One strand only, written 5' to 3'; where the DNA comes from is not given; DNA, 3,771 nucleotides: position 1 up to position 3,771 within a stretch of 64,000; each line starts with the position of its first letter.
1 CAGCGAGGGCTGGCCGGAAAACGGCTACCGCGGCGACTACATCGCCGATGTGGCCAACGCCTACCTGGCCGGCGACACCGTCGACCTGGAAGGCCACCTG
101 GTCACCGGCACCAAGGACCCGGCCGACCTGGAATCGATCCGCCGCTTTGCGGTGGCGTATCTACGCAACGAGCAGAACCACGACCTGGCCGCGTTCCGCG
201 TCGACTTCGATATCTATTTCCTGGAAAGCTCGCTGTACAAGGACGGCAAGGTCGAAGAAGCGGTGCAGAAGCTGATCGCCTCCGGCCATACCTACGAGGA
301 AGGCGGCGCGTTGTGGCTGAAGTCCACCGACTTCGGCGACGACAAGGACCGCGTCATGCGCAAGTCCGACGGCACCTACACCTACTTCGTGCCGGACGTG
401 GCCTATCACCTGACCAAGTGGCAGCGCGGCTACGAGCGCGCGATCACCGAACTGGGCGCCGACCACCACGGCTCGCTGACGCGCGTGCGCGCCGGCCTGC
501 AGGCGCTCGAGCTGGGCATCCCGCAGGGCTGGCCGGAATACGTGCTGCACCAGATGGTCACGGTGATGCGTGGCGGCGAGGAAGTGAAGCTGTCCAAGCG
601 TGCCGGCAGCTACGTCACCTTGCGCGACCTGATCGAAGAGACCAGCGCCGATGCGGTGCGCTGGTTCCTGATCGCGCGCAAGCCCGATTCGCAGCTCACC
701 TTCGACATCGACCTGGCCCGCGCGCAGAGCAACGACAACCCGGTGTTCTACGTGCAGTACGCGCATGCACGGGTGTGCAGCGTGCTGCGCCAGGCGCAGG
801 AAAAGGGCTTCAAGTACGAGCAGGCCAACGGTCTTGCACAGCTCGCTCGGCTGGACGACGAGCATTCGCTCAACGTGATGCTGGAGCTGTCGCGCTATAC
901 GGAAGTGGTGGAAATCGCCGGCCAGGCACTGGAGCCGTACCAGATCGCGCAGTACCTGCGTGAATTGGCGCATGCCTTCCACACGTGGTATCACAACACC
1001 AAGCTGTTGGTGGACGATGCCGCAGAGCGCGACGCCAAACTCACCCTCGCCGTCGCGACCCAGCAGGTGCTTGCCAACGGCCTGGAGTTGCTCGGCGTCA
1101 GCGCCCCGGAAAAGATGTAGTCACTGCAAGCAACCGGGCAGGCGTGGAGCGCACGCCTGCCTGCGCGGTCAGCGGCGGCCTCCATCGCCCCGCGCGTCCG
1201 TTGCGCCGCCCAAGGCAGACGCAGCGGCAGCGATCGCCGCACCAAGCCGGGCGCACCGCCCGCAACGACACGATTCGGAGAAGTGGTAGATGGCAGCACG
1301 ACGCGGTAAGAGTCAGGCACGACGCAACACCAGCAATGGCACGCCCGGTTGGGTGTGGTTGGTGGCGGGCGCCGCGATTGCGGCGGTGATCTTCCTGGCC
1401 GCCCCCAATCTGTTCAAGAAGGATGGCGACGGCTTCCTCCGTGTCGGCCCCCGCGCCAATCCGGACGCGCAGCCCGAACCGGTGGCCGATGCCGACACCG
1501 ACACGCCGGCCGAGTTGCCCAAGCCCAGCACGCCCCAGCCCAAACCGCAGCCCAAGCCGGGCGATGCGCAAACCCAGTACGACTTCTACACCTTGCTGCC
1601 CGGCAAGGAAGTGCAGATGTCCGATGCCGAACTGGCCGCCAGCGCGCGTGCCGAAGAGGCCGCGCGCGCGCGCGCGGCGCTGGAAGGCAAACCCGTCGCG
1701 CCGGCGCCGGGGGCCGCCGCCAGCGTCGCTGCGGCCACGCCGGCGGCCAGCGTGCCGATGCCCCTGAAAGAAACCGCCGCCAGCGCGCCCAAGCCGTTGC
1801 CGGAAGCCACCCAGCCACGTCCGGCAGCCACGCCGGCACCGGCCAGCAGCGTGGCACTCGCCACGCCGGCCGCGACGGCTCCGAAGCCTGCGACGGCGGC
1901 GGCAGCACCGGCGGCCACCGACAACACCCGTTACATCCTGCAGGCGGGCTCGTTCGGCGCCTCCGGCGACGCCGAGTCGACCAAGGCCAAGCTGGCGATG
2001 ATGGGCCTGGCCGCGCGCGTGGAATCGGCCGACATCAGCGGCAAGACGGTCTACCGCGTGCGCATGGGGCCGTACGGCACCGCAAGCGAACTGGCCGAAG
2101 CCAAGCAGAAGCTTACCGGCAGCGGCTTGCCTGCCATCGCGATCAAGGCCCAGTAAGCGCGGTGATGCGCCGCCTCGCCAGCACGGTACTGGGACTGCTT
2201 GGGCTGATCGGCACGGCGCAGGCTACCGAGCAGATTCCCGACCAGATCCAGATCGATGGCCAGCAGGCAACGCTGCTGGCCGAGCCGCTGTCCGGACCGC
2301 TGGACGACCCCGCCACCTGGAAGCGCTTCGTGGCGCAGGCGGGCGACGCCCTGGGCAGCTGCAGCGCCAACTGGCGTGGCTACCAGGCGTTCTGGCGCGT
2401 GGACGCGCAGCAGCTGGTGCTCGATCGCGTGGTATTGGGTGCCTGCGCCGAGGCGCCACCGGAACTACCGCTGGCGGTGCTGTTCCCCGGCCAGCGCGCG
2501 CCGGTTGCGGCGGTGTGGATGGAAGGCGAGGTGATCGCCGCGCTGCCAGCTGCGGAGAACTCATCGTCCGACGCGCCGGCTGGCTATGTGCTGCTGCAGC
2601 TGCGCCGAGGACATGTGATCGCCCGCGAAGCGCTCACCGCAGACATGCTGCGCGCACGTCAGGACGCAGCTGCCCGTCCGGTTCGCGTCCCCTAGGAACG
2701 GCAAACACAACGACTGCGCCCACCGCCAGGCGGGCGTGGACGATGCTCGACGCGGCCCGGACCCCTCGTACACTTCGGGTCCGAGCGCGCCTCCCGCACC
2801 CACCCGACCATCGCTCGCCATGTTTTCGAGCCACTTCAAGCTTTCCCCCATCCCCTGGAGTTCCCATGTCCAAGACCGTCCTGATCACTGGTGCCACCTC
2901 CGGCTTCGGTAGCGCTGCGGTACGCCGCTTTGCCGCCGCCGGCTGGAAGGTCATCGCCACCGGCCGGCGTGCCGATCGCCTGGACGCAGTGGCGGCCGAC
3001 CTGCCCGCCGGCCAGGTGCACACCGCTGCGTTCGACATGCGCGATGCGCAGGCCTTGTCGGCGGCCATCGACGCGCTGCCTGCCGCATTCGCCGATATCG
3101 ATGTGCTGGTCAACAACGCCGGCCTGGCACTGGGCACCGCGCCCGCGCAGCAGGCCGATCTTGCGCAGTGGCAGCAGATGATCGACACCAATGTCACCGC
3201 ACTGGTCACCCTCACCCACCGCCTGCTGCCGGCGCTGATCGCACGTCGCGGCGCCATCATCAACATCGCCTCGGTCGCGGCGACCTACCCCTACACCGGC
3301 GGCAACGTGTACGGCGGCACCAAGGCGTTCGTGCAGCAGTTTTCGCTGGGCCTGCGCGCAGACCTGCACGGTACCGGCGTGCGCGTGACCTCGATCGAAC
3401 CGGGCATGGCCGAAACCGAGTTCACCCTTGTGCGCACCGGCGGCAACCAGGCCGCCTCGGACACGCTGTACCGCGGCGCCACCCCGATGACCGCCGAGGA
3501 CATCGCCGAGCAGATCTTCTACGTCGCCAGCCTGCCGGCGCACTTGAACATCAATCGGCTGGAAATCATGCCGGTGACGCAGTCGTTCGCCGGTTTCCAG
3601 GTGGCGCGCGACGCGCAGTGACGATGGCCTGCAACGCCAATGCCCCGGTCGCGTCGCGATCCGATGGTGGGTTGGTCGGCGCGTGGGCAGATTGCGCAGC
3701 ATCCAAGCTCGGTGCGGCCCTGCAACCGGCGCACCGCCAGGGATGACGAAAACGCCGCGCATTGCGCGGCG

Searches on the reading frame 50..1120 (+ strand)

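Call 10: search_protein_families(library=pfam, proteins=[window:50-1120:+], max_evalue=0.001)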
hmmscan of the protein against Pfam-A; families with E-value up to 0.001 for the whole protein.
window:50-1120:+ (356 aa): 5 families
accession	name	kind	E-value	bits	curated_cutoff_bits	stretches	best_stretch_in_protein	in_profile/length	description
PF05746.21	DALR_1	-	6.8e-34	116.9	22.3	1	235-356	1-117/117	DALR anticodon binding domain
PF00750.26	tRNA-synt_1d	-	2.3e-12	47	23.3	1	26-204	131-304/349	tRNA synthetases class I (R), catalytic domain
PF01921.24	tRNA-synt_1f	-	0.00015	21.2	27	1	161-222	266-324/360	tRNA synthetases class I (K)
PF09334.17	tRNA-synt_1g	-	0.00048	19.4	20.1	0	177-219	324-367/391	tRNA synthetases class I (M)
PF01406.26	tRNA-synt_1e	-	0.00057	19.8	27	0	160-219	236-292/301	tRNA synthetases class I (C) catalytic domain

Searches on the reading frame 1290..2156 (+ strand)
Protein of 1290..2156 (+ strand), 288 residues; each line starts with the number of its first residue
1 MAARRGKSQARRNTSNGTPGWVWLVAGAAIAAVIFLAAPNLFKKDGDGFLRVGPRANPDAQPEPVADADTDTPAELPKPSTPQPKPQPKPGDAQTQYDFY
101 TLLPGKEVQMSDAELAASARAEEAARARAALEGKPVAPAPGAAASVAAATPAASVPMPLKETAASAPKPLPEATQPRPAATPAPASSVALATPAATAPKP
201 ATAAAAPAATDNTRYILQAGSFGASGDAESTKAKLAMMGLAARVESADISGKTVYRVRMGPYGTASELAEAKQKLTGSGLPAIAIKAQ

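Call 45: search_protein_families(library=ncbifam, proteins=[window:1290-2156:+], max_evalue=0.00001)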
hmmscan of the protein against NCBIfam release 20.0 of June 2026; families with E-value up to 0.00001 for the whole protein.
window:1290-2156:+ (288 aa): 1 family
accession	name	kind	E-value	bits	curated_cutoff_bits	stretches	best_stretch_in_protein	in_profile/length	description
TIGR02223.1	ftsN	equivalog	2e-13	50.6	107.65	1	120-279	131-291/299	cell division protein FtsN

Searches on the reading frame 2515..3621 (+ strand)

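Call 10: search_protein_families(library=pfam, proteins=[window:2515-3621:+], max_evalue=0.001)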
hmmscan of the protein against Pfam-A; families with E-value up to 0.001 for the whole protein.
window:2515-3621:+ (368 aa): 4 families
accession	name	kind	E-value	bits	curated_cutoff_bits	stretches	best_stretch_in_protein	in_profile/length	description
PF00106.31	adh_short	-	5.2e-51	173.3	26.6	1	120-304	1-187/195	short chain dehydrogenase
PF13561.12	adh_short_C2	-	4.2e-32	112.1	27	1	126-339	1-218/236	Enoyl-(Acyl carrier protein) reductase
PF08659.16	KR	-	8.7e-11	42.5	22.6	1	121-295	2-174/180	KR domain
PF01370.27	Epimerase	-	5.4e-05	23.2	20.9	1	122-234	1-99/240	NAD dependent epimerase/dehydratase family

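Call 45: search_protein_families(library=ncbifam, proteins=[window:2515-3621:+], max_evalue=0.00001)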
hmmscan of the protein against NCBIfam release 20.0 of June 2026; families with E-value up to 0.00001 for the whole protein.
window:2515-3621:+ (368 aa): 210 families (the best 25 are shown)
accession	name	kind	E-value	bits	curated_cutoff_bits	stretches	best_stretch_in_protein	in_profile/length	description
NF007829.0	PRK10538.1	equivalog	1.4e-93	312.8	411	1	122-366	3-248/248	bifunctional NADP-dependent 3-hydroxy acid dehydrogenase/3-hydroxypropionate dehydrogenase YdfG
NF005672.0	PRK07454.1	equivalog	3.7e-43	147.4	234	1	118-356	5-239/241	SDR family oxidoreductase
NF005559.1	PRK07231.1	subfamily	1.1e-42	146.3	215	1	120-340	5-231/249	glucose 1-dehydrogenase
NF005594.0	PRK07326.1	equivalog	6.7e-42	143.7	271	1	118-354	5-232/237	SDR family oxidoreductase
NF052558.1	MBtsdlDhBudC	equivalog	2.8e-40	138.5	270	1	119-343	3-228/250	meso-2,3-butanediol dehydrogenase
NF006123.0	PRK08267.1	equivalog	2.6e-38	131.8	261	1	119-339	2-221/261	SDR family oxidoreductase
NF004825.0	PRK06181.1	equivalog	9.7e-38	130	215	1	119-342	6-232/268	SDR family oxidoreductase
NF038213.1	SDR_TniO_fam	equivalog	2.3e-37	128.8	300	1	119-356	2-249/249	SDR family oxidoreductase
NF006073.0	PRK08219.1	equivalog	3.5e-37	128.3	218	1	119-354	3-225/227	SDR family oxidoreductase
NF004526.0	PRK05872.1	subfamily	1.7e-36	125.9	276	1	119-304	10-195/297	short-chain dehydrogenase/reductase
NF009466.0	PRK12826.1-2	subfamily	7.6e-36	123.8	222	1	118-342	2-230/248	3-oxoacyl-ACP reductase FabG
NF004196.0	PRK05650.1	equivalog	3.1e-34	118.3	297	1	118-336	1-223/272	SDR family oxidoreductase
NF005437.0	PRK07024.1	equivalog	1.2e-33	116.6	266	1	118-304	3-191/259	SDR family oxidoreductase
NF004823.0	PRK06179.1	subfamily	2.2e-33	115.8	310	1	119-306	5-186/271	oxidoreductase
NF004826.0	PRK06182.1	subfamily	3.7e-33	115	305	1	119-333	4-215/274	oxidoreductase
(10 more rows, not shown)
